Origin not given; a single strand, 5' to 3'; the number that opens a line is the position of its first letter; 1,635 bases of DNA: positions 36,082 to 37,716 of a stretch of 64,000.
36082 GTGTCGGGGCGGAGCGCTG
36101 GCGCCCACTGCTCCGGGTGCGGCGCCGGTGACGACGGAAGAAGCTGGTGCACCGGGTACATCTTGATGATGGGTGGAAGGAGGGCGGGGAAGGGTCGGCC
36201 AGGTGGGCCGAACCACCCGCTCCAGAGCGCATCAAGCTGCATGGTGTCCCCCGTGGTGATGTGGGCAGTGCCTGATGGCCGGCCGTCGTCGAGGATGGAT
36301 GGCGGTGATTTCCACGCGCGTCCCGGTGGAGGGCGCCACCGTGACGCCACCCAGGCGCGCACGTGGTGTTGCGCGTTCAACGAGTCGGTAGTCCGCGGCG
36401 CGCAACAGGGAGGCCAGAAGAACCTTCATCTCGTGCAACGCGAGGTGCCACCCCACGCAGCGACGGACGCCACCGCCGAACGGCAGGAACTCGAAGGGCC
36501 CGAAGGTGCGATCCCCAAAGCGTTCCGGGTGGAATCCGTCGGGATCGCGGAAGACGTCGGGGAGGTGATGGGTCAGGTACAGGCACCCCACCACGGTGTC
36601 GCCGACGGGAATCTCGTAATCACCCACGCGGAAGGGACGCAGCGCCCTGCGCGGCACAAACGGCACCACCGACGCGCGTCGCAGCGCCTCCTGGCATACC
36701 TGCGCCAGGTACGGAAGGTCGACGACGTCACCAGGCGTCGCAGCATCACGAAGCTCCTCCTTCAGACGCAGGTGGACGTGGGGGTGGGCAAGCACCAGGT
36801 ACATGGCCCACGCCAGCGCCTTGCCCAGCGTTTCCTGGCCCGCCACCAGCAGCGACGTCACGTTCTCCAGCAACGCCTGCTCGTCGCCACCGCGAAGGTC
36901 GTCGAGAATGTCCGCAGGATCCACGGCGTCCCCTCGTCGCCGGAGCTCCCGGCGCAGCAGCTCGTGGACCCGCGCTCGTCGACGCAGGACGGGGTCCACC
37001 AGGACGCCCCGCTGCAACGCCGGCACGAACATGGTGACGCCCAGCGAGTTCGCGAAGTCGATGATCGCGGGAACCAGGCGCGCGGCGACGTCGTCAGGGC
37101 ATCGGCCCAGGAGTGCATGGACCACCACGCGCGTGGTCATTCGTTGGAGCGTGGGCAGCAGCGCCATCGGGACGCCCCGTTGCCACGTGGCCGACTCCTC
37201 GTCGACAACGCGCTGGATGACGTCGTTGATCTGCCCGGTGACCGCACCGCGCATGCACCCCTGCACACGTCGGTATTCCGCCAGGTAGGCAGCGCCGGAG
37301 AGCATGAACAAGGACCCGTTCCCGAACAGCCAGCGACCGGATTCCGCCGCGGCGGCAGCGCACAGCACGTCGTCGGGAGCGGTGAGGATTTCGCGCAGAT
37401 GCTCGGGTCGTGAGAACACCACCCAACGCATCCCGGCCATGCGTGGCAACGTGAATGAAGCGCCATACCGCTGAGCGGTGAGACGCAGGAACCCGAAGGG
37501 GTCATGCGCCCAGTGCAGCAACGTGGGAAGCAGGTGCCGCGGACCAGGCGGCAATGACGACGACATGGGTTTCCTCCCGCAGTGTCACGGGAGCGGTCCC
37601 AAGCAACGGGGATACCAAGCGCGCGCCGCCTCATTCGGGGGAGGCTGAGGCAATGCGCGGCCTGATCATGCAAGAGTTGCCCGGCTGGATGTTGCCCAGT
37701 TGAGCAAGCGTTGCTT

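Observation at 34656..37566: Co-directional cytochrome P450 and HemN-like radical SAM gene pair next to uvrC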

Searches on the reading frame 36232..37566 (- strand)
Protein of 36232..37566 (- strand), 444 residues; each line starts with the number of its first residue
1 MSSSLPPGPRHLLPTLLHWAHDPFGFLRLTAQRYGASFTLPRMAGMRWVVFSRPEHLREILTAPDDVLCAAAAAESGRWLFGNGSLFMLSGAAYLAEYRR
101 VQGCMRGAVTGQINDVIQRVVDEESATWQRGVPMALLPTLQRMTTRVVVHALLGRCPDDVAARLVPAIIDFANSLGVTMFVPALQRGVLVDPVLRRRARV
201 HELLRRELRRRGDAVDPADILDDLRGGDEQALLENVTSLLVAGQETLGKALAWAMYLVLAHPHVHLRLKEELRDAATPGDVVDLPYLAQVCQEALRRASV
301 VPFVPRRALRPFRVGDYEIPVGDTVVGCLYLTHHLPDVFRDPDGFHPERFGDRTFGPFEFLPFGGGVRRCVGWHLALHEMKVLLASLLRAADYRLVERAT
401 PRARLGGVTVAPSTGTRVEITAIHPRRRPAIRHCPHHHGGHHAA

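Call 7: search_protein_families(library=pfam, proteins=[window:36232-37566:-], max_evalue=0.01)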
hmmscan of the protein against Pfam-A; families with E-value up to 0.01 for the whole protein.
window:36232-37566:- (444 aa): 1 family
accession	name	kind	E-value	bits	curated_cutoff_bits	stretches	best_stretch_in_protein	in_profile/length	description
PF00067.27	p450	-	1.2e-47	163.2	22.8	1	6-395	1-436/462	Cytochrome P450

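Call 8: search_protein_families(library=ncbifam, proteins=[window:36232-37566:-], max_evalue=0.01)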
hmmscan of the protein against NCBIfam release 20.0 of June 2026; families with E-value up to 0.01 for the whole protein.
window:36232-37566:- (444 aa): 9 families
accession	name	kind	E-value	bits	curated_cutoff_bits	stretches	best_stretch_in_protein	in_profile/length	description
NF050147.1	aminopyruv_ApyO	equivalog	2.9e-40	138.3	525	1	57-421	47-422/444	RiPP biosynthesis cytochrome P450 ApyO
NF051859.1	AlbFlvMonOxTrpSyn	equivalog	5.5e-24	84.5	700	1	19-413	37-448/457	bifunctional albaflavenone monooxygenase/terpene synthase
NF045812.1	PentlenOxigase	equivalog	1.6e-17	63.5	800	1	49-397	47-413/444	pentalenene oxygenase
NF053744.1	FAProxCypCBc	equivalog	6.9e-14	51.2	600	1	287-397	276-390/416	CYP152 family fatty-acid peroxygenase CypC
TIGR04538.1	P450_cycloAA_1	subfamily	7.7e-14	51.3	500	1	238-396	221-372/395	cytochrome P450, cyclodipeptide synthase-associated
TIGR04515.1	P450_rel_GT_act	subfamily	2.2e-06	27.3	343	1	207-350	207-323/386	P450-derived glycosyltransferase activator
NF045816.1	PentlenlactSyn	equivalog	4e-05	22.5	700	1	240-390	228-365/396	pentalenolactone synthase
NF041177.1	Cyp119_Thmprot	equivalog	0.00017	20.5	680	1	290-390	245-339/368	cytochrome P450 Cyp119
NF041802.1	P450_SolI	exception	0.0011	17.5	850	1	237-389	258-393/424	solanimycin biosynthesis cytochrome P450 SolI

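Call 31: find_homologous_proteins(query=window:36232-37566:-, max_evalue=1e-20)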
Query window:36232-37566:- (444 aa): 370 proteins with E <= 1e-20 among 8000 candidates; the best 120 are listed.
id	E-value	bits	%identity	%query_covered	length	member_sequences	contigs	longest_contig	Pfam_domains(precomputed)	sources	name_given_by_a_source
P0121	0.0e+0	1013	100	100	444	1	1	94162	PF00067.28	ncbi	ncbi:MAG: cytochrome P450 [Myxococcota bacterium]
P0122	7.0e-58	215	35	93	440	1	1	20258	PF00067.28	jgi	jgi:cytochrome P450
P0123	8.1e-56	208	35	94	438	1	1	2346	PF00067.28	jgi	jgi:cytochrome P450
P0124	8.4e-55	205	34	94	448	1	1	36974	PF00067.28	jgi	jgi:cytochrome P450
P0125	1.2e-54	204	34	92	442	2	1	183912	PF00067.28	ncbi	-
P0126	5.0e-52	195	33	93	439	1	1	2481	PF00067.28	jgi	jgi:cytochrome P450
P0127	1.1e-51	194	35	90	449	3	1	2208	PF00067.28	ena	-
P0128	2.1e-51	193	32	94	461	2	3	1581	PF00067.28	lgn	-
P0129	2.4e-51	193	33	92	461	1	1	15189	PF00067.28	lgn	-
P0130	2.7e-51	193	35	95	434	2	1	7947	PF00067.28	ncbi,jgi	jgi:cytochrome P450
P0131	1.0e-50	191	34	92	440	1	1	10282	PF00067.28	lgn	-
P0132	1.7e-50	190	35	95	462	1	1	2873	PF00067.28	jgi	jgi:cytochrome P450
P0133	2.6e-50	190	34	93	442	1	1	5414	PF00067.28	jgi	jgi:cytochrome P450 family 135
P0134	3.3e-50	189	33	94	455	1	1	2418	PF00067.28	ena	-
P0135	4.3e-50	189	29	95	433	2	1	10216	PF00067.28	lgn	-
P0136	9.7e-50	188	35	94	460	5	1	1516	PF00067.28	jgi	jgi:cytochrome P450 family 110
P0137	1.1e-49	188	34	93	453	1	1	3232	PF00067.28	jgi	jgi:unspecific monooxygenase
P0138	1.5e-49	187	34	98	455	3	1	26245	PF00067.28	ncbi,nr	ncbi:MAG TPA: cytochrome P450 [Solirubrobacteraceae bacterium]|nr:cytochrome P450 [Solirubrobacterac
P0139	1.9e-49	187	33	94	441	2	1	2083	PF00067.28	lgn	-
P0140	2.7e-49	186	35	95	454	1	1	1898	PF00067.28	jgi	jgi:cytochrome P450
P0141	3.1e-49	186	33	92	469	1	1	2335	PF00067.28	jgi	jgi:cytochrome P450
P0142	1.1e-48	184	35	93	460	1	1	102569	PF00067.28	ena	-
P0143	1.2e-48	184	32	94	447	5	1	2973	PF00067.28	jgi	jgi:cytochrome P450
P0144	1.2e-48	184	32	97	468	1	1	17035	PF00067.28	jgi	jgi:cytochrome P450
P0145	3.2e-48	183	34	93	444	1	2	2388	PF00067.28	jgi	jgi:cytochrome P450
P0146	3.9e-48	183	30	97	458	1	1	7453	PF00067.28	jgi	jgi:cytochrome P450 family 135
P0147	1.2e-47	181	35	93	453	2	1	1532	PF00067.28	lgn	-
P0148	1.6e-47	180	32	95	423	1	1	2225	PF00067.28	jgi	jgi:cytochrome P450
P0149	4.0e-47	179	32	93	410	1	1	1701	PF00067.28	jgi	jgi:cytochrome P450 family 135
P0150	1.0e-46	178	33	93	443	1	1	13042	PF00067.28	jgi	jgi:cytochrome P450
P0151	2.0e-46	177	30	94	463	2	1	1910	PF00067.28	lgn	-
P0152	2.1e-46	177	32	94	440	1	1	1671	PF00067.28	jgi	jgi:cytochrome P450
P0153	2.5e-46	177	30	94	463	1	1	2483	PF00067.28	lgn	-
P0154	7.6e-46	175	32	94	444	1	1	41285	PF00067.28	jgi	jgi:cytochrome P450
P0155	8.8e-46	175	32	96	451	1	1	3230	PF00067.28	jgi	jgi:cytochrome P450 family 135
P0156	1.1e-45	174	33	94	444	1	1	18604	PF00067.28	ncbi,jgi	ncbi:MAG TPA: cytochrome P450 [Thermoleophilaceae bacterium]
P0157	1.2e-45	174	33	97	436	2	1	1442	PF00067.28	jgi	jgi:cytochrome P450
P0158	2.4e-45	173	35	94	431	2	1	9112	PF00067.28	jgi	jgi:cytochrome P450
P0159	2.9e-45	173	33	94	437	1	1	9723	PF00067.28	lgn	-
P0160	3.8e-45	173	30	94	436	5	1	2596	PF00067.28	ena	-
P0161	5.7e-45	172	31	96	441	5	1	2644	PF00067.28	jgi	jgi:cytochrome P450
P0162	1.2e-44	171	33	87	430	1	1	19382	PF00067.28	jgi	jgi:cytochrome P450 family 135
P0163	1.4e-44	171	32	94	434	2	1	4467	PF00067.28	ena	-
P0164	1.7e-44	171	31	91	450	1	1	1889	PF00067.28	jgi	jgi:cytochrome P450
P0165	1.9e-44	170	30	91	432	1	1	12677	PF00067.28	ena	-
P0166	2.1e-44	170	33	94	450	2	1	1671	PF00067.28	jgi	jgi:cytochrome P450 family 135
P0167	2.2e-44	170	31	95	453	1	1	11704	PF00067.28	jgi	-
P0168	2.4e-44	170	31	98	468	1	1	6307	PF00067.28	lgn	-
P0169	2.6e-44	170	31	96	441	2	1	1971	PF00067.28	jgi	jgi:cytochrome P450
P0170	3.4e-44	170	31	91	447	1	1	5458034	PF00067.28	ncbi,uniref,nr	uniref:cytochrome P450 n=1 Tax=Trichocoleus desertorum TaxID=1481672 RepID=UPI0025B365FA|nr:cytochro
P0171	3.8e-44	169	33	94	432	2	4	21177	PF00067.28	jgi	jgi:cytochrome P450 family 135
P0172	4.7e-44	169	39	45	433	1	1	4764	PF00067.28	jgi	jgi:cytochrome P450 family 135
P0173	4.8e-44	169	32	93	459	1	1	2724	PF00067.28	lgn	-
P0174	5.1e-44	169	30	94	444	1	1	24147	PF00067.28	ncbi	ncbi:MAG TPA: cytochrome P450 [Kofleriaceae bacterium]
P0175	6.7e-44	169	34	93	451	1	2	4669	PF00067.28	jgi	jgi:cytochrome P450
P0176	7.8e-44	168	31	94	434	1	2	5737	PF00067.28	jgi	jgi:cytochrome P450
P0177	1.2e-43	168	32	94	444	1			PF00067.28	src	-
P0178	1.3e-43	168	36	89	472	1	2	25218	PF00067.28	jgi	jgi:cytochrome P450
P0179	1.4e-43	168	31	97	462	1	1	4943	PF00067.28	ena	-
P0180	1.4e-43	168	32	94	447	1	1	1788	PF00067.28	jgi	jgi:cytochrome P450 family 135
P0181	1.8e-43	167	31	94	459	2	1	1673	PF00067.28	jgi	jgi:cytochrome P450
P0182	2.8e-43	167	32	89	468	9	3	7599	PF00067.28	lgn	-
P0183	2.8e-43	167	31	94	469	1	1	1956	PF00067.28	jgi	jgi:cytochrome P450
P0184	3.3e-43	166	33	94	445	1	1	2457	PF00067.28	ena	-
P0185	5.1e-43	166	32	91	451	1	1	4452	PF00067.28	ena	-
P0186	9.3e-43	165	33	95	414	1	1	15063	PF00067.28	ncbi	-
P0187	1.1e-42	165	31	94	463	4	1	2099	PF00067.28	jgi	jgi:cytochrome P450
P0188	1.3e-42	164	32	97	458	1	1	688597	PF00067.28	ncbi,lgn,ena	-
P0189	1.5e-42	164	31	93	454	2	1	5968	PF00067.28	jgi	jgi:cytochrome P450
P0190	1.5e-42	164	34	95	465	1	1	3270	PF00067.28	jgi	-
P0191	1.7e-42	164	35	93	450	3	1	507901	PF00067.28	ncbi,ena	-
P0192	4.5e-42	163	31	93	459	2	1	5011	PF00067.28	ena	-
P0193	4.9e-42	162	32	95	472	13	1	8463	PF00067.28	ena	-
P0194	7.2e-42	162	33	95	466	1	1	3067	PF00067.28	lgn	-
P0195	1.2e-41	161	31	94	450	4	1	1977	PF00067.28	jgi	jgi:cytochrome P450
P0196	1.3e-41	161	31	92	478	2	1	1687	PF00067.28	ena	-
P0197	2.5e-41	160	32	95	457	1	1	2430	PF00067.28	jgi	jgi:cytochrome P450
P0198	2.8e-41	160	29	94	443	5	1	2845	PF00067.28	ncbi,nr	ncbi:MAG: cytochrome family [Baekduia sp.]|nr:cytochrome family [Baekduia sp.]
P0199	3.0e-41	160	33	95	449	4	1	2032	PF00067.28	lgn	-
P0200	3.2e-41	160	31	94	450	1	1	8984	PF00067.28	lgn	-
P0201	5.3e-41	159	31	90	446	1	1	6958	PF00067.28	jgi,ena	-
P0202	8.0e-41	158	29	94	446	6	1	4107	PF00067.28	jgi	jgi:cytochrome P450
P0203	1.1e-40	158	31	94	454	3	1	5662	PF00067.28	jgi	jgi:cytochrome P450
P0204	1.1e-40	158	29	94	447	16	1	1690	PF00067.28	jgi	jgi:cytochrome P450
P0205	1.2e-40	158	33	93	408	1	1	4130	PF00067.28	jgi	jgi:cytochrome P450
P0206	1.4e-40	158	33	93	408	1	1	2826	PF00067.28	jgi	jgi:cytochrome P450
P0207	1.7e-40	157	31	91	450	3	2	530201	PF00067.28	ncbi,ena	-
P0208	1.8e-40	157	31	96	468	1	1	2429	PF00067.28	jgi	jgi:cytochrome P450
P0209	2.0e-40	157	31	94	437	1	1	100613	PF00067.28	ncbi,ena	-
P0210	2.7e-40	157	31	95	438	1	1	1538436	PF00067.28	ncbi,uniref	ncbi:cytochrome P450 [Nocardia sp. NPDC052566]|uniref:cytochrome P450 n=1 Tax=Nocardia sp. NPDC05256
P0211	2.8e-40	157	31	95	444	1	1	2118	PF00067.28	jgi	jgi:cytochrome P450 family 135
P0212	2.9e-40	157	33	93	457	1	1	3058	PF00067.28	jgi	jgi:cytochrome P450 family 135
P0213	3.0e-40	157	31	94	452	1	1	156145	PF00067.28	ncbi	ncbi:MAG: cytochrome P450 [Byssovorax sp.]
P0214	3.0e-40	157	31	94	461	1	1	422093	PF00067.28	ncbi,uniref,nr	ncbi:cytochrome P450 [Amycolatopsis anabasis]|uniref:cytochrome P450 n=1 Tax=Amycolatopsis anabasis 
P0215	3.6e-40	156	33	95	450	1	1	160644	PF00067.28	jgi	jgi:cytochrome P450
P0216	3.6e-40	156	31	93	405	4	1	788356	PF00067.28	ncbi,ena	-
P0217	3.7e-40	156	32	90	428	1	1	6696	PF00067.28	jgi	jgi:cytochrome P450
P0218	3.8e-40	156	28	96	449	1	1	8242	PF00067.28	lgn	-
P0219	5.2e-40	156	30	87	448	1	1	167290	PF00067.28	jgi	jgi:cytochrome P450 family 135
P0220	7.9e-40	155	32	95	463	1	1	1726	PF00067.28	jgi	jgi:cytochrome P450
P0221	8.5e-40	155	31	93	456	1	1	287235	PF00067.28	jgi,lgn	-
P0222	8.5e-40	155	32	89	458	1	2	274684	PF00067.28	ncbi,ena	-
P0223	9.0e-40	155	30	87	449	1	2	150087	PF00067.28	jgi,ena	jgi:cytochrome P450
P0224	1.2e-39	155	31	95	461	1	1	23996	PF00067.28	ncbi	-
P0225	1.7e-39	154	30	96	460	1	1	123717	PF00067.28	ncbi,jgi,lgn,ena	-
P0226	1.9e-39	154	31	96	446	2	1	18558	PF00067.28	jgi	jgi:cytochrome P450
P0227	2.1e-39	154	31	95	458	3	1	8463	PF00067.28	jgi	jgi:cytochrome P450 family 135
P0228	2.2e-39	154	29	94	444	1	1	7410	PF00067.28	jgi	jgi:cytochrome P450 family 135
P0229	2.3e-39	154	31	95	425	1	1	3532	PF00067.28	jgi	-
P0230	2.3e-39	154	31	95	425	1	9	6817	PF00067.28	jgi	jgi:cytochrome P450 family 135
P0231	2.4e-39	154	32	94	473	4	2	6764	PF00067.28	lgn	-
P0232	2.5e-39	154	31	95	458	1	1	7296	PF00067.28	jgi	jgi:cytochrome P450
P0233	2.6e-39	153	32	94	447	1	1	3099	PF00067.28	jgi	jgi:cytochrome P450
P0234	3.7e-39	153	31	95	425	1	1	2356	PF00067.28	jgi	-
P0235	4.0e-39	153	33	90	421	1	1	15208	PF00067.28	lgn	-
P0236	4.1e-39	153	28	91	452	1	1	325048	PF00067.28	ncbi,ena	-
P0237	4.1e-39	153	31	95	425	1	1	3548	PF00067.28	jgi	jgi:cytochrome P450 family 135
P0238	4.3e-39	153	32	94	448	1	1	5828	PF00067.28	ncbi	-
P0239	5.7e-39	152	33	93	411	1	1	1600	PF00067.28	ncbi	-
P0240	6.2e-39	152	31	86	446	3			PF00067.28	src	-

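Call 32: find_encoding_contigs(protein=P0122, flank=6000, max_places=2)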
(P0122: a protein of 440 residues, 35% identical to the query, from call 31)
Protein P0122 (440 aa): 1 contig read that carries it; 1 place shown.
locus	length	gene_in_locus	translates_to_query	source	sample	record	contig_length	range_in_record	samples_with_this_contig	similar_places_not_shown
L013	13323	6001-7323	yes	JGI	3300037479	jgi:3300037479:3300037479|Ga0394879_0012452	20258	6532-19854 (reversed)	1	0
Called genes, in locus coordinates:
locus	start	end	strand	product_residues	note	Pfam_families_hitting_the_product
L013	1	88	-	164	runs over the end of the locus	?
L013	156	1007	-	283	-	PF00106:adh_short, PF08659:KR, PF13561:adh_short_C2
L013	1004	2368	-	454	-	PF00512:HisKA, PF13581:HATPase_c_2 (weak), PF02518:HATPase_c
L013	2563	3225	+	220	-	PF05099:TerB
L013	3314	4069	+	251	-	PF01790:LGT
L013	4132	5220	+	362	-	PF00296:Bac_luciferase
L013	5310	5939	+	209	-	PF00440:TetR_N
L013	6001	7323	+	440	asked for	PF00067:p450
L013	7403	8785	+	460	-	PF01636:APH, PF02036:SCP2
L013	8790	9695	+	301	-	PF23213:, PF23212:DUF7064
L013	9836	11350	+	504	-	PF03264:Cytochrom_NNT, PF14522:Cytochrome_C7 (faint), PF14537:Cytochrom_c3_2 (faint)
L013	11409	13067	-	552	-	PF00501:AMP-binding, PF13193:AMP-binding_C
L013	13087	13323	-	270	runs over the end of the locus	PF00378:ECH_1, PF16113:ECH_2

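Call 33: find_encoding_contigs(protein=P0125, flank=6000, max_places=2)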
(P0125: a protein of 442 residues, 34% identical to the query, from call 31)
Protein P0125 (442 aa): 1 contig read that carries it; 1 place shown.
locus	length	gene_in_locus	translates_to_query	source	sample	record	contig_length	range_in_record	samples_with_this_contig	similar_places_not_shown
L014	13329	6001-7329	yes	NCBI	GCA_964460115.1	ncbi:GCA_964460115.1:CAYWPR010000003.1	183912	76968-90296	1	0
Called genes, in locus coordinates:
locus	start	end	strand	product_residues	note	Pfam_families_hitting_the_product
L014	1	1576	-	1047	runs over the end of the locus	PF02811:PHP, PF07733:DNA_pol3_alpha, PF17657:DNA_pol3_finger, PF14579:HHH_6, PF01336:tRNA_anti-codon (weak)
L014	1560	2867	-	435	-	-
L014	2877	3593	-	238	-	PF00154:RecA_N, PF27531:MT3502_N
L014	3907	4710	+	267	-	-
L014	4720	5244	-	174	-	-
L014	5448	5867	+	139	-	PF04075:F420H2_quin_red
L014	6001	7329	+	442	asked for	PF00067:p450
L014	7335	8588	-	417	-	PF13646:HEAT_2 (weak)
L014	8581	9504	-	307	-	-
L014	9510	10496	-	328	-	PF13665:Tox-PAAR-like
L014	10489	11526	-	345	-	-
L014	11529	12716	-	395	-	PF09937:DUF2169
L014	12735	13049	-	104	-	-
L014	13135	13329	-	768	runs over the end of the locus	PF05954:Phage_GPD, PF04717:Phage_base_V, PF22178:Gp5_trimer_C, PF06715:Gp5_C (faint), PF22178:Gp5_trimer_C (weak)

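Call 45: search_solved_structures(query=window:36232-37566:-, max_evalue=1e-10)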
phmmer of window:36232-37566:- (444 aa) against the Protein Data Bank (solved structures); distinct sequences matched with E-value up to 1e-10: 253 (the best 60 are shown).
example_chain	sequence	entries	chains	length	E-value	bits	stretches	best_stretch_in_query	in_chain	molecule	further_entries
7wzl_A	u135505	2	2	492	2.5e-25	92.4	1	81-438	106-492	Putative cytochrome P450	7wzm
6c93_A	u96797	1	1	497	2.8e-22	82.4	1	191-438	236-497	Cytochrome P450 4B1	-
6l8i_A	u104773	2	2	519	7e-22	81.1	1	224-422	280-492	Protein LUTEIN DEFICIENT 5, chloroplastic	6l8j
6j94_A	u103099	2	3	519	7.5e-22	81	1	224-422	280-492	Protein LUTEIN DEFICIENT 5, chloroplastic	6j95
5t6q_A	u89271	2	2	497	1.4e-21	80.1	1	191-438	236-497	Cytochrome P450 4B1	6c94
4bjk_A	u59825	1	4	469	1.4e-21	80.1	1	235-441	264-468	LANOSTEROL 14-ALPHA-DEMETHYLASE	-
2x2n_A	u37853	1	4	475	1.7e-21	79.8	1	235-441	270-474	LANOSTEROL 14-ALPHA-DEMETHYLASE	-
2wv2_A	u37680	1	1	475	1.8e-21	79.7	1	236-441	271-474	LANOSTEROL 14-ALPHA-DEMETHYLASE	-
6l8h_A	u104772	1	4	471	1.8e-20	76.4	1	231-416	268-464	Carotene epsilon-monooxygenase, chloroplastic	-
5ylw_A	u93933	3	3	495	2.7e-20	75.8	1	237-407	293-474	Ferruginol synthase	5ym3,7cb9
3czh_A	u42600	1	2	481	5.5e-20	74.8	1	230-402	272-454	Cytochrome P450 2R1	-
3c6g_A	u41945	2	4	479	5.8e-20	74.7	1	230-401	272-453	Cytochrome P450 2R1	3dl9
3l4d_A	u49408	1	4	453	1.6e-19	73.3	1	236-413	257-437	Sterol 14-alpha demethylase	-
9wat_A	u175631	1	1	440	1.8e-19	73.1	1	9-414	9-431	Cytochrome P450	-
2q9f_A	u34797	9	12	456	2.2e-19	72.8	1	194-432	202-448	Cytochrome P450 46A1 | Cholesterol 24-hydroxylase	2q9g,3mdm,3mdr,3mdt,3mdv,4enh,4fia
2ve3_A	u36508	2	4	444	2.9e-19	72.5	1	31-396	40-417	PUTATIVE CYTOCHROME P450 120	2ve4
7jj1_A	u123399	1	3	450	3.5e-19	72.2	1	5-396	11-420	Cytochrome P450 51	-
6mi0_A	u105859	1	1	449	3.5e-19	72.2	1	5-396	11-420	Cytochrome P450 51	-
5veu_A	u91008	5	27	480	3.6e-19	72.1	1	239-393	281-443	Cytochrome P450 3A5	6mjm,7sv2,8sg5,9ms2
7lad_A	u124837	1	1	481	3.6e-19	72.1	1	239-393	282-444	Cytochrome P450 3A5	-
6b82_A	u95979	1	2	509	3.6e-19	72.1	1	227-438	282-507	Cytochrome P450, family 17, subfamily A, polypeptide 1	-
6mcw_A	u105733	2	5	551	6.5e-19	71.3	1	5-396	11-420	Cytochrome P450 51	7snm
7f3h_A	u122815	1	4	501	3.1e-18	69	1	225-389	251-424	Bifunctional cytochrome P450/NADPH--P450 reductase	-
5vcd_A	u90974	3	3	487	3.9e-18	68.7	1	237-408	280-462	Cytochrome P450 3A4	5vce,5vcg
6a15_A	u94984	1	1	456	4.3e-18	68.6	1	174-401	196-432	Cytochrome P450 90B1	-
6csb_A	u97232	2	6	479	4.5e-18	68.5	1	233-409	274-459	Cytochrome P450 2D6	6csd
7f3w_A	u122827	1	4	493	7.9e-18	67.7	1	225-389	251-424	cytochrome P450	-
8gk3_A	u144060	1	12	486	9e-18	67.5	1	235-410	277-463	Cytochrome P450 3A7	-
4d6z_A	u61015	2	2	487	1.1e-17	67.2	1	236-408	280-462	CYTOCHROME P450 3A4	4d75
5vbu_A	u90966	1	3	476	1.2e-17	67.2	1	237-391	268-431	Cytochrome P450 21-hydroxylase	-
7mk8_A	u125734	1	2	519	1.3e-17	67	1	235-409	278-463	Isoform 2 of Cytochrome P450 3A7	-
4ny4_A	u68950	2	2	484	1.4e-17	66.9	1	238-408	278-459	Cytochrome P450 3A4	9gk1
1w0e_A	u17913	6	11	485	1.4e-17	66.9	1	238-408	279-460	CYTOCHROME P450 3A4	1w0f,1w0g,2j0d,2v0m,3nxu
7lxl_A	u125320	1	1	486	1.4e-17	66.9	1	238-408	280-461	Cytochrome P450 3A4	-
1tqn_A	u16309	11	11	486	1.4e-17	66.9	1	238-408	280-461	cytochrome P450 3A4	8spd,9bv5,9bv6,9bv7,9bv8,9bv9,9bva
3tjs_A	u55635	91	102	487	1.4e-17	66.9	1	238-408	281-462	Cytochrome P450 3A4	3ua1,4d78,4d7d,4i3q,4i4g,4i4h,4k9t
6ma7_A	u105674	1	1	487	1.4e-17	66.9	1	238-408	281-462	Cytochrome P450 3A4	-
4y8w_A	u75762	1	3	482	1.7e-17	66.7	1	237-392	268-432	Cytochrome P450 21-hydroxylase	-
9yk4_A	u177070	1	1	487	1.7e-17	66.6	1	238-408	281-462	Cytochrome P450 3A4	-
7kvk_A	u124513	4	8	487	1.8e-17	66.5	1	238-408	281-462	Cytochrome P450 3A4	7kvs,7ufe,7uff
6a17_A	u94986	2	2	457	3.4e-17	65.6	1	174-401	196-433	Cytochrome P450 90B1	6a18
3qm4_A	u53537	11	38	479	4.4e-17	65.3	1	233-409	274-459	Cytochrome P450 2D6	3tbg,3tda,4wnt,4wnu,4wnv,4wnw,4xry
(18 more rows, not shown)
